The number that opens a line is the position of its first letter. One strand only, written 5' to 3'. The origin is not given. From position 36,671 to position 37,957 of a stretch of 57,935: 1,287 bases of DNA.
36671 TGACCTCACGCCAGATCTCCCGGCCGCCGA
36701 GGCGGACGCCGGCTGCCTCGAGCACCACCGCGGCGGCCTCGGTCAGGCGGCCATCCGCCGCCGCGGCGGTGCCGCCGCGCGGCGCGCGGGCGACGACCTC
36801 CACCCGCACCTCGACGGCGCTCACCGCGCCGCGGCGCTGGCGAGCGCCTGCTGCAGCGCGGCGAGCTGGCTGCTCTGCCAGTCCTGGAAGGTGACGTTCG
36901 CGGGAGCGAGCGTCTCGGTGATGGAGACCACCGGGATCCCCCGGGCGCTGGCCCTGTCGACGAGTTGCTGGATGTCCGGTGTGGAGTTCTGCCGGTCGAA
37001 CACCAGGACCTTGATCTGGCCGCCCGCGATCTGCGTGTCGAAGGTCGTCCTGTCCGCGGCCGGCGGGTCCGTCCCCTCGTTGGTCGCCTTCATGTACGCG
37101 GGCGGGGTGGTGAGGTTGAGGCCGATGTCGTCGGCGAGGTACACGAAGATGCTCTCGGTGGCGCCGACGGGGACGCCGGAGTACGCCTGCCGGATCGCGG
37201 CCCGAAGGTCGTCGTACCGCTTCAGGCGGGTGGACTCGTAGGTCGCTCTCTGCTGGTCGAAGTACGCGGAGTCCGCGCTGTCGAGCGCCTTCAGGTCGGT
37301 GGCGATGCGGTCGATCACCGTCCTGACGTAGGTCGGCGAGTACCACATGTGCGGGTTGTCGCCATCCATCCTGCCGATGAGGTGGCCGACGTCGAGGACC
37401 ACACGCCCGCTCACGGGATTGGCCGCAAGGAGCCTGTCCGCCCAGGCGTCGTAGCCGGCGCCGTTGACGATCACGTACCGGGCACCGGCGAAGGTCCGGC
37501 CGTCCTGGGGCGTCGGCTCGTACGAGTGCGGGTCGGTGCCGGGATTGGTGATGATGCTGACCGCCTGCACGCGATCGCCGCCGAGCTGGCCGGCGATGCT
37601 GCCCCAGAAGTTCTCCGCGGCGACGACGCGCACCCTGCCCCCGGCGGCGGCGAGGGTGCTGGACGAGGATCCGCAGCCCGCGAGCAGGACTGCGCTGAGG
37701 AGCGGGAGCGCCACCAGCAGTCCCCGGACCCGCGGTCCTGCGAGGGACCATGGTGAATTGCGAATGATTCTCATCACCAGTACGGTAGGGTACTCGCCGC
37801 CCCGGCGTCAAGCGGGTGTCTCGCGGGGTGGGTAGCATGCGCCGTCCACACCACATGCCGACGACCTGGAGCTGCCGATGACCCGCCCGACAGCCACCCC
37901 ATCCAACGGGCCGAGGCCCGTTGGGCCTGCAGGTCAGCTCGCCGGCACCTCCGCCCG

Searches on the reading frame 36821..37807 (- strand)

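Call 11: search_protein_families(library=pfam, proteins=[window:36821-37807:-], max_evalue=0.001)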
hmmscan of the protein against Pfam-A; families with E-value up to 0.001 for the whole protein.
window:36821-37807:- (328 aa): 1 family
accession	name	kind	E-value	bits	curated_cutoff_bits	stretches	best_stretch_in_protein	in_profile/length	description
PF01297.22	ZnuA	-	1.8e-44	152.7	29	1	61-321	1-263/263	Zinc-uptake complex component A periplasmic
